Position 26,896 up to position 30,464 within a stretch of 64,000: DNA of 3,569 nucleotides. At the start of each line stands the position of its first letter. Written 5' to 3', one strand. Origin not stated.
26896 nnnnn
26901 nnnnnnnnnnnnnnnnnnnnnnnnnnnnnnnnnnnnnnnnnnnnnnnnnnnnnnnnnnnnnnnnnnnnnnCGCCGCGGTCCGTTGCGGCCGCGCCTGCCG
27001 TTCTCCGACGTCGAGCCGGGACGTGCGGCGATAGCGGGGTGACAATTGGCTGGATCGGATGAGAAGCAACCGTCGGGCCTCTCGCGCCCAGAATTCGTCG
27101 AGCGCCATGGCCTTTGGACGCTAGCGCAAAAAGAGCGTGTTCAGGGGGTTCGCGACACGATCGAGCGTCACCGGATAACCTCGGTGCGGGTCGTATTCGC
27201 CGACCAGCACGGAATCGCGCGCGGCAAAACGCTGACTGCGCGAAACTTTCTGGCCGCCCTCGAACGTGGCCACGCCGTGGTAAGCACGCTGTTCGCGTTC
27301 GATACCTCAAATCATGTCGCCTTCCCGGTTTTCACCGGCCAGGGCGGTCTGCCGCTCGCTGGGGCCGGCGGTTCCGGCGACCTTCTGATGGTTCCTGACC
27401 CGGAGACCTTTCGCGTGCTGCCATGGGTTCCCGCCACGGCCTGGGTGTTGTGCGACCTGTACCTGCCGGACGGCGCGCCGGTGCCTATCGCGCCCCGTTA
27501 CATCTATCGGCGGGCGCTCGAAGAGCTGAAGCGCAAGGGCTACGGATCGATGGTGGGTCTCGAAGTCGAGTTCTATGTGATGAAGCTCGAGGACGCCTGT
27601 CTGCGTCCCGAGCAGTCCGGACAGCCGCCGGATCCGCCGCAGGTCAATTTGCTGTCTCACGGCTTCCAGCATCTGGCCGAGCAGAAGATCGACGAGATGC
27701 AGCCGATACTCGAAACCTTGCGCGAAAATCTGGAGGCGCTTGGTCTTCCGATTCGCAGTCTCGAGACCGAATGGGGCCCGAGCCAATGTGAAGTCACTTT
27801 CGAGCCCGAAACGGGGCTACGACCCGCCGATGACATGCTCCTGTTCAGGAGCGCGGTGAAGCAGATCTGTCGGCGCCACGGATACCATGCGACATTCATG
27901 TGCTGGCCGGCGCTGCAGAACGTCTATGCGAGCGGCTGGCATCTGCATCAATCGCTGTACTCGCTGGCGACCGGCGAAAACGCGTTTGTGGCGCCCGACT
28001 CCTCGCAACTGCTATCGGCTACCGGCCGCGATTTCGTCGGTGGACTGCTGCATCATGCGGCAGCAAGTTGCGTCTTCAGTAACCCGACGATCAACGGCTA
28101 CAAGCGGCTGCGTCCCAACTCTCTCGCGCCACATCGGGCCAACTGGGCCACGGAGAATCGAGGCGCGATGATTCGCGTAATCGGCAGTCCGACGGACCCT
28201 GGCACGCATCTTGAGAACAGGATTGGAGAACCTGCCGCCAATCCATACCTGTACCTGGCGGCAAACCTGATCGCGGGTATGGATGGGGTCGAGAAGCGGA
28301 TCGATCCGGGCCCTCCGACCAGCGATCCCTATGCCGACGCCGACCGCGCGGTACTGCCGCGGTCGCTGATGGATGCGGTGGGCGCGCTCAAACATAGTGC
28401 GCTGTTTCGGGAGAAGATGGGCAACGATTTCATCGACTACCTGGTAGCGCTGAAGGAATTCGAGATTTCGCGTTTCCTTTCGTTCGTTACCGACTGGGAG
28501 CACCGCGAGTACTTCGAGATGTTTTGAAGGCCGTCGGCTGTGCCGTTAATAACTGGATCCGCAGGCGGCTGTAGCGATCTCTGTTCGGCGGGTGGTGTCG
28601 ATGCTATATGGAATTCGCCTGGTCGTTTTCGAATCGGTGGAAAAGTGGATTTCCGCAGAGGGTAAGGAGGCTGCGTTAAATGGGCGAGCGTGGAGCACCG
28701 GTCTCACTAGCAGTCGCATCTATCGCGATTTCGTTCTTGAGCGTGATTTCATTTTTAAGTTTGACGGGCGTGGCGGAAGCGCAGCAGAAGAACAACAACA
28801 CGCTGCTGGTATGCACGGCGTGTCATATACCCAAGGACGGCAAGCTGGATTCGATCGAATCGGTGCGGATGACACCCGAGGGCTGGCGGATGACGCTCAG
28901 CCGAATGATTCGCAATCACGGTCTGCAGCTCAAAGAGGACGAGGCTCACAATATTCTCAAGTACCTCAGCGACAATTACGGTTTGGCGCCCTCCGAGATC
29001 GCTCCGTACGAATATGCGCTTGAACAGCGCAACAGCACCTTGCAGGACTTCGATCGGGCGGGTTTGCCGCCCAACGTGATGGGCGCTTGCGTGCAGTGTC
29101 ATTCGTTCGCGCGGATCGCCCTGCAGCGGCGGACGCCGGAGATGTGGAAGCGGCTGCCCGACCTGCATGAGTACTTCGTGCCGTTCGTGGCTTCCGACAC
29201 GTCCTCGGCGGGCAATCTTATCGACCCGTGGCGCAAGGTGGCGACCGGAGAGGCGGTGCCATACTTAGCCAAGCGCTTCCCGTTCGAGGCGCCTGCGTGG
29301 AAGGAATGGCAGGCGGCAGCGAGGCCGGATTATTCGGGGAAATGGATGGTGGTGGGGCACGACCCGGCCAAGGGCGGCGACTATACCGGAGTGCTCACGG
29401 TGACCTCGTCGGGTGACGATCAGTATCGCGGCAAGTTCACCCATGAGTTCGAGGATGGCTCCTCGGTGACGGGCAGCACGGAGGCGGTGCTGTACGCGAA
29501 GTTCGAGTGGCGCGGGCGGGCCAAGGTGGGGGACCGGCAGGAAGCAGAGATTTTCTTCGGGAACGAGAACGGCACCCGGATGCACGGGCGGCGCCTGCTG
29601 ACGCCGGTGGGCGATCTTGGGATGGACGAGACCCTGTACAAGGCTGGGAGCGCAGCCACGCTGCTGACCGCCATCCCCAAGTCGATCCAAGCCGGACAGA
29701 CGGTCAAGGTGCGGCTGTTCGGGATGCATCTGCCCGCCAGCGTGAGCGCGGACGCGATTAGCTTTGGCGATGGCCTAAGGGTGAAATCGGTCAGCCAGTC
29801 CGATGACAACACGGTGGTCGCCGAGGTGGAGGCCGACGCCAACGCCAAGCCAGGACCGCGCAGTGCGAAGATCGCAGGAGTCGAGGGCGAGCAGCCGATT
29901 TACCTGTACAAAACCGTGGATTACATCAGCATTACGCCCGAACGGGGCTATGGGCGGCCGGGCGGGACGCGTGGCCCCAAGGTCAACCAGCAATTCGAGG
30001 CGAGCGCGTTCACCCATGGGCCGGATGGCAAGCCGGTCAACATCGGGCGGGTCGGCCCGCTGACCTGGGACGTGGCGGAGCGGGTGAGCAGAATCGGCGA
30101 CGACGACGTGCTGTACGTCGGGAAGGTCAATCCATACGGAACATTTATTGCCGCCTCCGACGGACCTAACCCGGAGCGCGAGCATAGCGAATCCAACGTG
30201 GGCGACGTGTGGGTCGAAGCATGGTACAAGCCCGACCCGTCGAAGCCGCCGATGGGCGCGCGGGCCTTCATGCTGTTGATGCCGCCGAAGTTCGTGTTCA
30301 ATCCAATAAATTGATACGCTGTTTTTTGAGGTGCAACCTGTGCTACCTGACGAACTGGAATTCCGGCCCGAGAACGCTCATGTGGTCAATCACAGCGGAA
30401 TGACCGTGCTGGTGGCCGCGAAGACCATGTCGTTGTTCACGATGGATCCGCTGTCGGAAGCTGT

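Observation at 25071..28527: Rieske dioxygenase alpha-beta plus GS-like gamma-glutamyl-amine ligase: an aniline-dioxygenase-like module lacking amidotransferase and reductase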

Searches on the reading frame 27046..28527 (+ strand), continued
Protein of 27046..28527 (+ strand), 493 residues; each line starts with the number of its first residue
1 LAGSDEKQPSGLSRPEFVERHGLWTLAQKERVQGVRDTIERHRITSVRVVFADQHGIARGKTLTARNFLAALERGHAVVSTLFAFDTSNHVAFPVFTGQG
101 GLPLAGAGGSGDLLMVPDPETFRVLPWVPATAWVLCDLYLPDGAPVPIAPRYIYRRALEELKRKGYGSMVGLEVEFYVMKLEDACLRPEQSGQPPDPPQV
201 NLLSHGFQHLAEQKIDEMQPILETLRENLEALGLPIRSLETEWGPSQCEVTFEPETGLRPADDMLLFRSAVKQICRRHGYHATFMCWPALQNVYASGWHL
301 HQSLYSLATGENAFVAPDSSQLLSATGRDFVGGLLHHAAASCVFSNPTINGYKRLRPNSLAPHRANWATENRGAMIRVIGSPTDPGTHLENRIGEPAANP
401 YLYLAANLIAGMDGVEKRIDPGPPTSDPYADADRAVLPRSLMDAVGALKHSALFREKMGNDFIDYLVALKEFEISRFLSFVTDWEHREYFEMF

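Call 15: get_annotated_region(hit=H1, flank=8000)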
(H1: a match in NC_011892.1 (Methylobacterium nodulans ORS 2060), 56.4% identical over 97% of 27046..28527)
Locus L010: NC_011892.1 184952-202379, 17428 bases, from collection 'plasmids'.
description: Methylobacterium nodulans ORS 2060 plasmid pMNOD01, complete sequence
organism: Methylobacterium nodulans ORS 2060 (NCBI taxid 460265)
taxonomy: Bacteria; Pseudomonadota; Alphaproteobacteria; Hyphomicrobiales; Methylobacteriaceae; Methylobacterium; Methylobacterium nodulans; Methylobacterium nodulans ORS 2060
host: -; source: -; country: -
typing (MOB-suite, as given by PLSDB): non-mobilizable
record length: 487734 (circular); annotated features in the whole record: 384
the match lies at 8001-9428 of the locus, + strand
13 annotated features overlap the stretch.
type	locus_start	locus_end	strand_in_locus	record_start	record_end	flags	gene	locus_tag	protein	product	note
CDS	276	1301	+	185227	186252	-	-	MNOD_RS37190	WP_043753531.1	IS110 family transposase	-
CDS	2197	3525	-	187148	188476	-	-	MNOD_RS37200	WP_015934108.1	MFS transporter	GO:0055085 - transmembrane transport [Evidence IEA]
CDS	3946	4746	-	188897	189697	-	-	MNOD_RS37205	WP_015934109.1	IclR family transcriptional regulator C-terminal domain-containing protein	-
CDS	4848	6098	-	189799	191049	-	-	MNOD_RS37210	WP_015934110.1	FAD-dependent oxidoreductase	-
CDS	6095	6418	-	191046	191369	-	-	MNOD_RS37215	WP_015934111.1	2Fe-2S iron-sulfur cluster-binding protein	-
CDS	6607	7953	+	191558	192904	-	-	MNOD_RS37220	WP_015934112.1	aromatic ring-hydroxylating dioxygenase subunit alpha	-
CDS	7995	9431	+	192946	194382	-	-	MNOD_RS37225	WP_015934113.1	glutamine synthetase family protein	GO:0006542 - glutamine biosynthetic process [Evidence IEA]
CDS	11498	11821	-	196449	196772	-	-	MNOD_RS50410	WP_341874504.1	transposase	-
CDS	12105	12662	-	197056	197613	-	-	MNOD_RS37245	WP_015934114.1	DUF4863 family protein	-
CDS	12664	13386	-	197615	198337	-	-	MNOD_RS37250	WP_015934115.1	nitroreductase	-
CDS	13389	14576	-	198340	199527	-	-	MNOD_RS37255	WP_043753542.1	ABC transporter substrate-binding protein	-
CDS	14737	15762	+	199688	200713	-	-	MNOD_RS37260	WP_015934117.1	LysR substrate-binding domain-containing protein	-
CDS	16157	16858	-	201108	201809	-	-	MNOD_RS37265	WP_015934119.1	IS6 family transposase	-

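Call 16: get_annotated_region(hit=H4, flank=8000)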
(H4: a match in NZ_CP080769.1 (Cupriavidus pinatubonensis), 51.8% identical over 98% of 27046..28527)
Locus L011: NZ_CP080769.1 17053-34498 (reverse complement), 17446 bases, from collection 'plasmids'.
description: Cupriavidus pinatubonensis strain HN-2 plasmid p2, complete sequence
organism: Cupriavidus pinatubonensis (NCBI taxid 248026)
taxonomy: Bacteria; Pseudomonadota; Betaproteobacteria; Burkholderiales; Burkholderiaceae; Cupriavidus; Cupriavidus pinatubonensis
host: -; source: genomic assembly,soil; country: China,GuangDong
typing (MOB-suite, as given by PLSDB): non-mobilizable
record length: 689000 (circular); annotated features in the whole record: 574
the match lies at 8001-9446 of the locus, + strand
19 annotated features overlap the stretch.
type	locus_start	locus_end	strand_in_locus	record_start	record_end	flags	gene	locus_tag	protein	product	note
CDS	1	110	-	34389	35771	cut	-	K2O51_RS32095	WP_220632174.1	aromatic acid/H+ symport family MFS transporter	GO:0042908 - xenobiotic transport [Evidence IEA]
CDS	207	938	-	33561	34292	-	-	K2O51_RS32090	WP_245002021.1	gamma-glutamyl-gamma-aminobutyrate hydrolase family protein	-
CDS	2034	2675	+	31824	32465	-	-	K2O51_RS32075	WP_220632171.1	pyridoxamine 5'-phosphate oxidase family protein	-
CDS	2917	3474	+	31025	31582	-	-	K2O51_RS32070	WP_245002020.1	NAD(P)H-dependent oxidoreductase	-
CDS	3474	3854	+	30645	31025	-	-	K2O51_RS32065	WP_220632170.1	hypothetical protein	-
CDS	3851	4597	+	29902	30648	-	-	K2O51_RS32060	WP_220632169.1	hypothetical protein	-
CDS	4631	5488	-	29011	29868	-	-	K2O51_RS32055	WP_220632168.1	AraC family transcriptional regulator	-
CDS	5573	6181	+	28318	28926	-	-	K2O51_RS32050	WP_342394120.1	nitroreductase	-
CDS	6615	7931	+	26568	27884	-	-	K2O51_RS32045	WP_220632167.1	aromatic ring-hydroxylating dioxygenase subunit alpha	-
CDS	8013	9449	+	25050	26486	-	-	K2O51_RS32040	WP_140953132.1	glutamine synthetase family protein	GO:0006542 - glutamine biosynthetic process [Evidence IEA]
CDS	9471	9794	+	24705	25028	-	-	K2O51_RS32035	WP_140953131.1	2Fe-2S iron-sulfur cluster-binding protein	-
CDS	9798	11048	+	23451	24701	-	-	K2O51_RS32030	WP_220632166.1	FAD-dependent oxidoreductase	-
CDS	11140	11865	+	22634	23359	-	-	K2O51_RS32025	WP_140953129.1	GntR family transcriptional regulator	-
CDS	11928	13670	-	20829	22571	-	-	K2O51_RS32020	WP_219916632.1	amidohydrolase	-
CDS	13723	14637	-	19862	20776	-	-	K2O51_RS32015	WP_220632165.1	oxygenase MpaB family protein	-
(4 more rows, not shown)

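Call 23: search_solved_structures(query=window:27046-28527:+, max_evalue=1e-100, show_alignments=1)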
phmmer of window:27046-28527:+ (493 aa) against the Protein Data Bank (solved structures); distinct sequences matched with E-value up to 1e-100: 1.
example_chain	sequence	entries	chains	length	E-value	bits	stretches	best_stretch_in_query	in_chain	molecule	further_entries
8wwu_A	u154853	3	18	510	7.9e-129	433.6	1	11-492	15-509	Glutamine synthetase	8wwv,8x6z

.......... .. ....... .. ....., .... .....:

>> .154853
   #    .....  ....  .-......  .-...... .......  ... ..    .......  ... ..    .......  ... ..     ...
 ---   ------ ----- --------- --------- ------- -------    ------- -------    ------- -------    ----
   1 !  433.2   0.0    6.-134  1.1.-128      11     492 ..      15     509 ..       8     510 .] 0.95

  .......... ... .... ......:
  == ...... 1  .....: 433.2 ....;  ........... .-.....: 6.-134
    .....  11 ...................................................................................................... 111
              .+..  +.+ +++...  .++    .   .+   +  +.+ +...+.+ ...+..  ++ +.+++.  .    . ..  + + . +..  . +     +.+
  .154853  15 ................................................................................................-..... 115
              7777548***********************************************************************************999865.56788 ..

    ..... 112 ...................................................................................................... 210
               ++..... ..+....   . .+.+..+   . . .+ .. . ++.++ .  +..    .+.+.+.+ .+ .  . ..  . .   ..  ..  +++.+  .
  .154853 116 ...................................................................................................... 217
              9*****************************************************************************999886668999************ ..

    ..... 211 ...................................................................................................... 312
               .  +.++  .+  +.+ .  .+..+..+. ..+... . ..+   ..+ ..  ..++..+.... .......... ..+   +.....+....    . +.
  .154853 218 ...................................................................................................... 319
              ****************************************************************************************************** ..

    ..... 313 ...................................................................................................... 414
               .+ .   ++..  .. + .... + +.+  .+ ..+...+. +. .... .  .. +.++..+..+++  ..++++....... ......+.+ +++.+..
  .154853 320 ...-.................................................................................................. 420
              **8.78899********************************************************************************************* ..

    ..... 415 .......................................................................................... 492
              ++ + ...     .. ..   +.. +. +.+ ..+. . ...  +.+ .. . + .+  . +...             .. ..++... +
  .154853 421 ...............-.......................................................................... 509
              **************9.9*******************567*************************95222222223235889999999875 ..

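Call 59: get_annotated_region(hit=H3, flank=7000)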
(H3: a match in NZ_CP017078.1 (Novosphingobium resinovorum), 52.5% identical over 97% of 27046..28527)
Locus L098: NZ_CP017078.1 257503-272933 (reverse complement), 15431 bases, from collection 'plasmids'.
description: Novosphingobium resinovorum strain SA1 plasmid pSA3, complete sequence
organism: Novosphingobium resinovorum (NCBI taxid 158500)
taxonomy: Bacteria; Pseudomonadota; Alphaproteobacteria; Sphingomonadales; Sphingomonadaceae; Novosphingobium; Novosphingobium resinovorum
host: -; source: single cell,soil; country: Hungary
typing (MOB-suite, as given by PLSDB): mobilizable; replicon rep_cluster_543; relaxase MOBF,MOBQ,MOBQ
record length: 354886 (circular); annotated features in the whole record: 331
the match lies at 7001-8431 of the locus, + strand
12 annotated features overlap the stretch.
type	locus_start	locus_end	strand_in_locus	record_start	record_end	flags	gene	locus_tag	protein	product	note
CDS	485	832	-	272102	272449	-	tnpB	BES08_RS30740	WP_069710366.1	IS66 family insertion sequence element accessory protein TnpB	-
CDS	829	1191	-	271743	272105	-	-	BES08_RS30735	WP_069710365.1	transposase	-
CDS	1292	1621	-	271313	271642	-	-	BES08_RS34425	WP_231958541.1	IclR family transcriptional regulator C-terminal domain-containing protein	-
CDS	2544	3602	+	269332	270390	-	-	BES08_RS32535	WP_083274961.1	maleylacetate reductase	-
CDS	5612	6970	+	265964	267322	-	-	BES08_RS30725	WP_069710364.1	aromatic ring-hydroxylating dioxygenase subunit alpha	-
CDS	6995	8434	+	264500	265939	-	-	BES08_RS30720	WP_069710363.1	glutamine synthetase family protein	GO:0006542 - glutamine biosynthetic process [Evidence IEA]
CDS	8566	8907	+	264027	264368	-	-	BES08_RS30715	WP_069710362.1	5-carboxymethyl-2-hydroxymuconate isomerase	-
CDS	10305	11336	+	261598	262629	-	-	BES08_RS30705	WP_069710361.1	IS110 family transposase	-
CDS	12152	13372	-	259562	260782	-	-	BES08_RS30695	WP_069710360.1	FAD-dependent oxidoreductase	-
CDS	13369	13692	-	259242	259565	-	-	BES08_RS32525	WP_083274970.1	2Fe-2S iron-sulfur cluster-binding protein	-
CDS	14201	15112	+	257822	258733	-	-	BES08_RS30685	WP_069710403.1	glutaminase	GO:0006541 - glutamine metabolic process [Evidence IEA]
CDS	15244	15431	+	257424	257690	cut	-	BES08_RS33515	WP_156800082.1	hypothetical protein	-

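Call 60: get_annotated_region(hit=H6, flank=7000)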
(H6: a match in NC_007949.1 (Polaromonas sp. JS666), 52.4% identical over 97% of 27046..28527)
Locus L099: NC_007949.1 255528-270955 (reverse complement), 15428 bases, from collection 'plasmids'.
description: Polaromonas sp. JS666 plasmid 1, complete sequence
organism: Polaromonas sp. JS666 (NCBI taxid 296591)
taxonomy: Bacteria; Pseudomonadota; Betaproteobacteria; Burkholderiales; Comamonadaceae; Polaromonas; Polaromonas sp. JS666
host: -; source: -; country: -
typing (MOB-suite, as given by PLSDB): conjugative; replicon rep_cluster_944; relaxase MOBH,MOBP; mating-pair formation MPF_T
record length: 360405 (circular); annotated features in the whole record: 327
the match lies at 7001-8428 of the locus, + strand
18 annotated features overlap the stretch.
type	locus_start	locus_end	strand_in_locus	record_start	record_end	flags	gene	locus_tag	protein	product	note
CDS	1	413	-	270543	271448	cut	-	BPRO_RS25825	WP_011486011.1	CBASS oligonucleotide cyclase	-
CDS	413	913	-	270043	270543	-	-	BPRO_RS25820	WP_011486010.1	hypothetical protein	-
CDS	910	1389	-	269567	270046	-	-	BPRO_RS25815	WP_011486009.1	hypothetical protein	-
CDS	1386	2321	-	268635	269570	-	-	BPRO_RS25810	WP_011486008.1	AAA family ATPase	-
CDS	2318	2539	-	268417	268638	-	-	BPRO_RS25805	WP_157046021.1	hypothetical protein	-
CDS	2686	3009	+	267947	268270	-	-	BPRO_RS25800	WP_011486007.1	helix-turn-helix transcriptional regulator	-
CDS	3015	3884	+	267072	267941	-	-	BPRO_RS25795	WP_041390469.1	ImmA/IrrE family metallo-endopeptidase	-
CDS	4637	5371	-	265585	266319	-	-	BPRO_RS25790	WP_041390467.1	GntR family transcriptional regulator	-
CDS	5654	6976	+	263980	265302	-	-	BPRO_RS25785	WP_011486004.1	aromatic ring-hydroxylating dioxygenase subunit alpha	-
CDS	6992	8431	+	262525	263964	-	-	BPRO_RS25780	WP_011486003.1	glutamine synthetase family protein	GO:0006542 - glutamine biosynthetic process [Evidence IEA]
CDS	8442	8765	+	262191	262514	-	-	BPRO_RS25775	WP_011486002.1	2Fe-2S iron-sulfur cluster-binding protein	-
CDS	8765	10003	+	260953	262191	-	-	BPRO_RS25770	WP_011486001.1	FAD-dependent oxidoreductase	-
CDS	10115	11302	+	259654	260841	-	-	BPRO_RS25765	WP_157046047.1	ABC transporter substrate-binding protein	-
CDS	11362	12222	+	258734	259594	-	-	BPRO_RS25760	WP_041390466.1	branched-chain amino acid ABC transporter permease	GO:0015803 - branched-chain amino acid transport [Evidence IEA]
CDS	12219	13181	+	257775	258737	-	-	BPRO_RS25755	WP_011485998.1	branched-chain amino acid ABC transporter permease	GO:0015803 - branched-chain amino acid transport [Evidence IEA]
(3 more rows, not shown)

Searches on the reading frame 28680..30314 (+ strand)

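Call 4: search_protein_families(library=pfam, proteins=[window:28680-30314:+])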
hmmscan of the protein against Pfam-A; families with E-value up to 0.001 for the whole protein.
window:28680-30314:+ (544 aa): 4 families
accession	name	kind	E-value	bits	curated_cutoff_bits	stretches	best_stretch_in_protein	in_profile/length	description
PF09098.15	Dehyd-heme_bind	-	2.2e-41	141.7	25.2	1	44-207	10-167/167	Quinohemoprotein amine dehydrogenase A, alpha subunit, haem binding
PF09100.16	Qn_am_d_aIV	-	6.4e-21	75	25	1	416-542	1-132/133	Quinohemoprotein amine dehydrogenase, alpha subunit domain IV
PF14930.12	Qn_am_d_aII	-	2.4e-20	73.2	27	1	219-316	5-101/107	Quinohemoprotein amine dehydrogenase, alpha subunit domain II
PF09099.16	Qn_am_d_aIII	-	3.8e-08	34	22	1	326-410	2-81/82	Quinohemoprotein amine dehydrogenase, alpha subunit domain III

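Call 5: search_protein_families(library=ncbifam, proteins=[window:28680-30314:+])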
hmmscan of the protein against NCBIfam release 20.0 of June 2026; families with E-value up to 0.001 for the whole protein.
window:28680-30314:+ (544 aa): 2 families
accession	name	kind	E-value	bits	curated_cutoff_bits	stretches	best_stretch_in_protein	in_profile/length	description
TIGR03908.1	QH_alpha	equivalog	6.6e-117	391.1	274.35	1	40-533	9-500/510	quinohemoprotein amine dehydrogenase subunit alpha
NF052246.1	SorB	equivalog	6.8e-06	26.1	93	0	43-100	26-80/80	SorB family sulfite dehydrogenase c-type cytochrome subunit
